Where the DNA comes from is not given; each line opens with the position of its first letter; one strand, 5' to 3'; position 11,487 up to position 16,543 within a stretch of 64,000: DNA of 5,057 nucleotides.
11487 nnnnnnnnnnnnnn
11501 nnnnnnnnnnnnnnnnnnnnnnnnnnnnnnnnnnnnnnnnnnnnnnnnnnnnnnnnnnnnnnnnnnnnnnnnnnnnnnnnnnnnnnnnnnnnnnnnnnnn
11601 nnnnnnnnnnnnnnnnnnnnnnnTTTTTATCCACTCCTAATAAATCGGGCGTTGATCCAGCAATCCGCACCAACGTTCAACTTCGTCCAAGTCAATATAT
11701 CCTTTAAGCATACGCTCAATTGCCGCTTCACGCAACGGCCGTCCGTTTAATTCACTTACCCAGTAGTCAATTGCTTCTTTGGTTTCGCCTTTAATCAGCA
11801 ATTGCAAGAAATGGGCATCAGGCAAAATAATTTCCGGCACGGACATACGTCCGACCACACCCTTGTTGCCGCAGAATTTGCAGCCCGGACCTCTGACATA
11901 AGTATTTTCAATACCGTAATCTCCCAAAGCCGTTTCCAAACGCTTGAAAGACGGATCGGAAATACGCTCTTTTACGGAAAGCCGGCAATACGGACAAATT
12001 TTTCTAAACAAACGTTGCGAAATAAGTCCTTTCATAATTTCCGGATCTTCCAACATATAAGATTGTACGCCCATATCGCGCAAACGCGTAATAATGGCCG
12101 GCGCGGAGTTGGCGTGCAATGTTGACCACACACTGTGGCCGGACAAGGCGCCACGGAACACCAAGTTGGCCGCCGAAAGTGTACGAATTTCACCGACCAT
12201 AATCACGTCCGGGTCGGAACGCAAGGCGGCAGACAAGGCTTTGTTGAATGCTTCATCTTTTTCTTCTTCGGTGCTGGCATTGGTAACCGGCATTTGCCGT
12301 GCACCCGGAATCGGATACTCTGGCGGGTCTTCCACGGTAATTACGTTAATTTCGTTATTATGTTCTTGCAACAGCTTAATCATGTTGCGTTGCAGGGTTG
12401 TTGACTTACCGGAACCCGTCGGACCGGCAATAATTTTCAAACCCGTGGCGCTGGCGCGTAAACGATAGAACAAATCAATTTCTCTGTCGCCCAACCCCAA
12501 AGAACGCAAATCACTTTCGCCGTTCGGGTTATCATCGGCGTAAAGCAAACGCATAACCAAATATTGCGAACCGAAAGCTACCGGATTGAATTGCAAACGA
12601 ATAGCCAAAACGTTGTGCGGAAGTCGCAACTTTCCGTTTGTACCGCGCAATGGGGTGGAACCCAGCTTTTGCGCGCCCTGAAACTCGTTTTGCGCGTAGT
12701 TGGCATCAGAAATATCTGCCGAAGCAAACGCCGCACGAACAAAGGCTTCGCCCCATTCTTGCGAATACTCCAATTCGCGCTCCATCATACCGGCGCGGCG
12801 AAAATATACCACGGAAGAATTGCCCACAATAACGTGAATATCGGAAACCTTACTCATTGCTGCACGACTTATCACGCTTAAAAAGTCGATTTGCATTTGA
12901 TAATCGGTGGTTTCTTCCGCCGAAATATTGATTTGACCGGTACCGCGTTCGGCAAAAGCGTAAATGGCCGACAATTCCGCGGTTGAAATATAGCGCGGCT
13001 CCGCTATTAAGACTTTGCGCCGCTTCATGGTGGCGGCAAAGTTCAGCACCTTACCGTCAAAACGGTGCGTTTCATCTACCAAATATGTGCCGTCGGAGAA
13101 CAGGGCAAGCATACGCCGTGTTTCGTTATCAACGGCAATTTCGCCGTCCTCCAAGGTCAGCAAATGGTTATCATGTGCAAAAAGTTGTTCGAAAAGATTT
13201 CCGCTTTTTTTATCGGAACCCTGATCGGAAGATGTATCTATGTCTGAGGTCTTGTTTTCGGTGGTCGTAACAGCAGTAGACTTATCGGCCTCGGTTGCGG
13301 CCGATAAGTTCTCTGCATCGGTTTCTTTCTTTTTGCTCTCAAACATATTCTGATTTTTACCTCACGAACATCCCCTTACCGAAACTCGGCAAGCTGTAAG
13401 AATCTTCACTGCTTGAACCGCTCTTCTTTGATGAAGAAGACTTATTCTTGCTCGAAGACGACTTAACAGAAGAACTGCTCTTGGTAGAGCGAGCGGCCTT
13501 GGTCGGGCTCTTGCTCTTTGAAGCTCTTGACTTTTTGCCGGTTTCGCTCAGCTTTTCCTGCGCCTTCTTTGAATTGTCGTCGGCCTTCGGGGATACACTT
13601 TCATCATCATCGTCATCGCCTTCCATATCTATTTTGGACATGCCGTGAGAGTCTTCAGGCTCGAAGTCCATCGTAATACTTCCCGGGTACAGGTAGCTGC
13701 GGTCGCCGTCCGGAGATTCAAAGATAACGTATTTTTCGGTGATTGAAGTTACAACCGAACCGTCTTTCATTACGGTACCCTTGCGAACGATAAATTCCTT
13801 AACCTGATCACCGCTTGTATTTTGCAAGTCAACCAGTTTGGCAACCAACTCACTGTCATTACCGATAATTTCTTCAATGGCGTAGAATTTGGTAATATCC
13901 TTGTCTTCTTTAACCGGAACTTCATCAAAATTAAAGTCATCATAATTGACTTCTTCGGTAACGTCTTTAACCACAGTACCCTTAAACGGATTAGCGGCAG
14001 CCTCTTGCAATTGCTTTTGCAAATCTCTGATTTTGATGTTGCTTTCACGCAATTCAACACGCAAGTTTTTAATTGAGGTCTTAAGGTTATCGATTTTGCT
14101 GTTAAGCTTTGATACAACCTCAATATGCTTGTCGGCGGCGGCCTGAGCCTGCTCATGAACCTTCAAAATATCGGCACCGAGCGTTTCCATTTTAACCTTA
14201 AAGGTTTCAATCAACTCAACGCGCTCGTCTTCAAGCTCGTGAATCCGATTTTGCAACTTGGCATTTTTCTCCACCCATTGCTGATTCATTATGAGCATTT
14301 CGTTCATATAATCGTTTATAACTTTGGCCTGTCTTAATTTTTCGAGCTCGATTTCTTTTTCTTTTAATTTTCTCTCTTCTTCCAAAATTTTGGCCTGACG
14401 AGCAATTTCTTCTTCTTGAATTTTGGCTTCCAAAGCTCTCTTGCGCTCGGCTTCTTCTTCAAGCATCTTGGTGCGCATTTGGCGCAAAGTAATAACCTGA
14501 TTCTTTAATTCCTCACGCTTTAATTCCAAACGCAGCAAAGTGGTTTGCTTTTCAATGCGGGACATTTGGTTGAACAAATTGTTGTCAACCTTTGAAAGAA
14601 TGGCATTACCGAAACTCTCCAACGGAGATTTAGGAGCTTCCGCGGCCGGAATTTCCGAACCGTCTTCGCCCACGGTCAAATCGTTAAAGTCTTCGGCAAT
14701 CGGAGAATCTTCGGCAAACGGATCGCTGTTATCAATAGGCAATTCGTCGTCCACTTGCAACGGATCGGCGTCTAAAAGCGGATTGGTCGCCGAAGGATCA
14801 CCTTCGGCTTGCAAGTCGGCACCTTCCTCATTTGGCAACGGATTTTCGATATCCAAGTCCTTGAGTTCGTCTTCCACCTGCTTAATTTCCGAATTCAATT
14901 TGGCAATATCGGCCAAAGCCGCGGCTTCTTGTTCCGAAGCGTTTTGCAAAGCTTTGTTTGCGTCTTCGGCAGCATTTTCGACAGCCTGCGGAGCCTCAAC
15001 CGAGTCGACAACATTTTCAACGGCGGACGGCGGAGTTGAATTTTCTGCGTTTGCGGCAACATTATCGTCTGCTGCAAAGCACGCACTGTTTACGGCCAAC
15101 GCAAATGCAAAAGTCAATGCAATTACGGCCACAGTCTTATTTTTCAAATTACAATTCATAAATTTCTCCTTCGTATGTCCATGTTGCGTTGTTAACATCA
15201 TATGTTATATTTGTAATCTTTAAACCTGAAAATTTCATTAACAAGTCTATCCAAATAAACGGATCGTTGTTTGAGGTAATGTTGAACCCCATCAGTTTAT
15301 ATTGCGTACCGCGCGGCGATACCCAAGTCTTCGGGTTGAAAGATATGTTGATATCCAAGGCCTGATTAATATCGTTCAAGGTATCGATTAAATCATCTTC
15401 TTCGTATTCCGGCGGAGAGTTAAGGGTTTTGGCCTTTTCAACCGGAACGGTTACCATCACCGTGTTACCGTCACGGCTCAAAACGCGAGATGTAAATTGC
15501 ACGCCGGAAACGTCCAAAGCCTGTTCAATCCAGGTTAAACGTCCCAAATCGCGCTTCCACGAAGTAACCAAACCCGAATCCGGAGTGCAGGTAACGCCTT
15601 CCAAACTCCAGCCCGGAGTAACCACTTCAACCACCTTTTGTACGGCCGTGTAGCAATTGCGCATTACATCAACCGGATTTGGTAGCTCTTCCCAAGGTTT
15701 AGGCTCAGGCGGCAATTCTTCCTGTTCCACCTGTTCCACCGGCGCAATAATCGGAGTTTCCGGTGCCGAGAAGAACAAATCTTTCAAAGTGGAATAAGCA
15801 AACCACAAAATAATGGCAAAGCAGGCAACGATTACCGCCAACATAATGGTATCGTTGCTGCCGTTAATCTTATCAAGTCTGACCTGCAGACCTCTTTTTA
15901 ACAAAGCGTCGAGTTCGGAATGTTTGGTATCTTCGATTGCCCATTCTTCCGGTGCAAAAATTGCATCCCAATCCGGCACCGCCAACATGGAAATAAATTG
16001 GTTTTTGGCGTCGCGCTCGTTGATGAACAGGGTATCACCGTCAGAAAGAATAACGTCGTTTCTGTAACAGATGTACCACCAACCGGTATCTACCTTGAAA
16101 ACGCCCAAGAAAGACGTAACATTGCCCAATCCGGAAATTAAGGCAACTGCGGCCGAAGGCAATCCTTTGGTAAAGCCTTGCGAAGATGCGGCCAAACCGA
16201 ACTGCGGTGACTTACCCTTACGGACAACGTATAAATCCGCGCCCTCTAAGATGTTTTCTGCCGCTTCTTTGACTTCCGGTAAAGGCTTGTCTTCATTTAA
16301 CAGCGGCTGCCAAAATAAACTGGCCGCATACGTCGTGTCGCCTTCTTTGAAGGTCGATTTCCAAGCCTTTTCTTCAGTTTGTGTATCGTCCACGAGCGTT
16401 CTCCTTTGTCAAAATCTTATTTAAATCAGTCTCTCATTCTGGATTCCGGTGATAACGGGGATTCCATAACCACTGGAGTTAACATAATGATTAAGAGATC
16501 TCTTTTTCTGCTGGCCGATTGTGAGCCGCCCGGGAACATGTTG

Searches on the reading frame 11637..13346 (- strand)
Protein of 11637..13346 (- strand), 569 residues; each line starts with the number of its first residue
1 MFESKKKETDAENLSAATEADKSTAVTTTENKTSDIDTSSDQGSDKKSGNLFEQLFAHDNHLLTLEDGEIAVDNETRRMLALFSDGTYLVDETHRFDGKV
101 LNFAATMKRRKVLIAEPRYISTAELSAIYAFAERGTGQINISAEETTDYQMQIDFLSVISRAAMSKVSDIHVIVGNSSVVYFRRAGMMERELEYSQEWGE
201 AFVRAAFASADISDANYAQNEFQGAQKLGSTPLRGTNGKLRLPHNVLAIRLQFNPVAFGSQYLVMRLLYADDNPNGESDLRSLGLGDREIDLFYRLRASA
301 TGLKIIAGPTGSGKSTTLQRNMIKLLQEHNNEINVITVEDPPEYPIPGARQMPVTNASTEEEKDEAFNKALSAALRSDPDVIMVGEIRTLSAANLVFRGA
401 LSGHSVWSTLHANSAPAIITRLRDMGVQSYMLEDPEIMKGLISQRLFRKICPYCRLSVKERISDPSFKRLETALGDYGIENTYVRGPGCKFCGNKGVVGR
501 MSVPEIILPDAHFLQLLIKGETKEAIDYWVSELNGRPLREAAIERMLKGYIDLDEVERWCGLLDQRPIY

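Call 7: search_protein_families(library=pfam, proteins=[window:11637-13346:-], max_evalue=0.001)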
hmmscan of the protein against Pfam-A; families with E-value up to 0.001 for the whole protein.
window:11637-13346:- (569 aa): 2 families
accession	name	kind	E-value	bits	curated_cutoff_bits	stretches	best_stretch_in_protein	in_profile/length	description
PF00437.27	T2SSE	-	1e-64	219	24.9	1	157-558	14-370/370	Type II/IV secretion system protein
PF25199.1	nSTAND_NTPase5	-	0.00098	19.4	34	0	297-341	37-79/145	Novel STAND NTPase 5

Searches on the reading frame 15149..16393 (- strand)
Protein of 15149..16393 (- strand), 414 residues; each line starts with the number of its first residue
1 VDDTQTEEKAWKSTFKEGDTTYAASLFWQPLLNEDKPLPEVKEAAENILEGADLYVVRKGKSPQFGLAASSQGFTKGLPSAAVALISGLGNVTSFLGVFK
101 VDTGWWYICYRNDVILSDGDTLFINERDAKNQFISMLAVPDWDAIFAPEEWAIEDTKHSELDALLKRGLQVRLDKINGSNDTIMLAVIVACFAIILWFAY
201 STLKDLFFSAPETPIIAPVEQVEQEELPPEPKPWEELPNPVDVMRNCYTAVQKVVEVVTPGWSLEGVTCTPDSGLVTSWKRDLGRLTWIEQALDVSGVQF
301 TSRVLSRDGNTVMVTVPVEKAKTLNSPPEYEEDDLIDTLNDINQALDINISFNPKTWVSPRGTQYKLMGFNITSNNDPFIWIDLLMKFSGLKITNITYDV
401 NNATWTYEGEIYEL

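Call 5: search_protein_families(library=ncbifam, proteins=[window:15149-16393:-], max_evalue=0.00001)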
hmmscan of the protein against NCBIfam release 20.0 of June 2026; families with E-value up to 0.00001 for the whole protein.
window:15149-16393:- (414 aa): 0 families

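Call 8: search_protein_families(library=pfam, proteins=[window:15149-16393:-], max_evalue=0.001)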
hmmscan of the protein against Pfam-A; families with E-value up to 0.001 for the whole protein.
window:15149-16393:- (414 aa): 1 family
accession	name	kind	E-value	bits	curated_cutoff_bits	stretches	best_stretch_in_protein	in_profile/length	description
PF06864.17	PAP_PilO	-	7.2e-24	84.8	26.7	1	23-360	2-350/419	Pilin accessory protein (PilO)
